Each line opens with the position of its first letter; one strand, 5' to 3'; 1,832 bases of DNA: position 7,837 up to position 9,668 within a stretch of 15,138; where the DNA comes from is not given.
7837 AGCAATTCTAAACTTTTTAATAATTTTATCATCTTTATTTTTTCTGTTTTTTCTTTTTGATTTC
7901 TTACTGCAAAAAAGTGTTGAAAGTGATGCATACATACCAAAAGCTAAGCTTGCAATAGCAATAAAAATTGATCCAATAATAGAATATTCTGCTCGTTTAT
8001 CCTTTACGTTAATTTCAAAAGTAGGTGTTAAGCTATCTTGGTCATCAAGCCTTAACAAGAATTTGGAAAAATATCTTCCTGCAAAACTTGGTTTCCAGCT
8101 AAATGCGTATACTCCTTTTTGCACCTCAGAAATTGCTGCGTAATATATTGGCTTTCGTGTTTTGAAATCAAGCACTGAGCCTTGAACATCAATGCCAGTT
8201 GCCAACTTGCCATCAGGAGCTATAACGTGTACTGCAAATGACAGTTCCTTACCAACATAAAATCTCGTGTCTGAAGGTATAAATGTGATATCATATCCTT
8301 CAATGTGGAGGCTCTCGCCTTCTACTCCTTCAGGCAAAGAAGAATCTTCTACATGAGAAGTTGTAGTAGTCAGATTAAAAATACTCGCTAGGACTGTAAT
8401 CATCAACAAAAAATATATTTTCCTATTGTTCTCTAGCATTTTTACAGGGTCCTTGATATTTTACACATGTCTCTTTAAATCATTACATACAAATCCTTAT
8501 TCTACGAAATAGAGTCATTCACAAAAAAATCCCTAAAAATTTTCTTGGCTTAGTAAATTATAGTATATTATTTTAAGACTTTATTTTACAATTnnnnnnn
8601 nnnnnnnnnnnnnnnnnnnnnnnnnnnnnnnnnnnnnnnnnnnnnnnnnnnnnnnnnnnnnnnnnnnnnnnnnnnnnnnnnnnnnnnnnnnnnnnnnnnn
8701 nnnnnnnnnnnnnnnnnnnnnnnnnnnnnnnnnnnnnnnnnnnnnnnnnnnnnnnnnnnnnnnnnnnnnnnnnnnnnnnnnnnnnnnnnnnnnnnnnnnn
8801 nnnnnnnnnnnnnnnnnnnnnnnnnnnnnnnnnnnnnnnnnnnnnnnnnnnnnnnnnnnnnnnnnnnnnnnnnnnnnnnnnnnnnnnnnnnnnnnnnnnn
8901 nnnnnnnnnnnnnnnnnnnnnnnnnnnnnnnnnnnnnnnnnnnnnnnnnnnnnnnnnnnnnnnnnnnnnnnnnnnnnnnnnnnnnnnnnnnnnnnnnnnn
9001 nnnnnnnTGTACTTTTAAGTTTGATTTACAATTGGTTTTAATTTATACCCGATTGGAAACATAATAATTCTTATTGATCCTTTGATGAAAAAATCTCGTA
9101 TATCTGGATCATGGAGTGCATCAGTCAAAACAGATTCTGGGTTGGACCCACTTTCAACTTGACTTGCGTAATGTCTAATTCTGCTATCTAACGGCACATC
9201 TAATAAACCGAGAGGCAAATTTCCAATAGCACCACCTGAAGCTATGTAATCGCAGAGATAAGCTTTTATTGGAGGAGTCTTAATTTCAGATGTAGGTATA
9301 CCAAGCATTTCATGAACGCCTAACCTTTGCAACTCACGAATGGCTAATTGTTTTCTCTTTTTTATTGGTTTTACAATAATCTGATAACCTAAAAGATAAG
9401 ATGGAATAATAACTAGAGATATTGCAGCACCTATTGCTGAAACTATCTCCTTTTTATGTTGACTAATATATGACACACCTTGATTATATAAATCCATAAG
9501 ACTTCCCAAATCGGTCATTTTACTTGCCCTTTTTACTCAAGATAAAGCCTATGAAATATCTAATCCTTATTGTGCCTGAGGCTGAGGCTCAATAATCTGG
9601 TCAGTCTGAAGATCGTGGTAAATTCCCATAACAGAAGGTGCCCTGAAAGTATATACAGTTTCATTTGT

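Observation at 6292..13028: Extracytoplasmic thiol-redox / copper-type gene island without any cytochrome c maturation or oxidase partner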

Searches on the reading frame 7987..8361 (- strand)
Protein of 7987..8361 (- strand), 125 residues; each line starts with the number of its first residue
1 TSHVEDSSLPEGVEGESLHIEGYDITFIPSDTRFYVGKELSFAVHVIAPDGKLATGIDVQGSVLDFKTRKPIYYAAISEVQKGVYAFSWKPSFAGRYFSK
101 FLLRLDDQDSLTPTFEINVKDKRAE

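Call 35: search_protein_families(library=pfam, max_evalue=1, proteins=[window:7987-8361:-])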
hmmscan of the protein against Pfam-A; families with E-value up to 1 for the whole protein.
seq(125 aa): 1 family
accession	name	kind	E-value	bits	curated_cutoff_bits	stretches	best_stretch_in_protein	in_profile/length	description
PF00630.25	Filamin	-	0.12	13.7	26.9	1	35-98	18-77/93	Filamin/ABP280 repeat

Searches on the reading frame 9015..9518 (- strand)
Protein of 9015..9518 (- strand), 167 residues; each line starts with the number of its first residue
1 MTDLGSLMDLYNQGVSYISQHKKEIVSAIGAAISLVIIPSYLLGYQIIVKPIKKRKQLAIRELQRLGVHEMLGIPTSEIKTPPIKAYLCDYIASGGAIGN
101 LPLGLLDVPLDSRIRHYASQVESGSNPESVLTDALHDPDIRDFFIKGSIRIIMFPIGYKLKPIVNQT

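Call 3: search_protein_families(library=pfam, max_evalue=0.1, proteins=[window:9015-9518:-])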
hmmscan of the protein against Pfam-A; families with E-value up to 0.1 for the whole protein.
window:9015-9518:- (167 aa): 0 families

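Call 4: search_protein_families(library=ncbifam, max_evalue=0.1, proteins=[window:9015-9518:-])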
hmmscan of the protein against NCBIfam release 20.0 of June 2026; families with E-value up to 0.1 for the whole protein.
window:9015-9518:- (167 aa): 0 families

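Call 35: search_protein_families(library=pfam, max_evalue=1, proteins=[window:9015-9518:-])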
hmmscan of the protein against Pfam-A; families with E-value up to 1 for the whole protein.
window:9015-9518:- (167 aa): 0 families
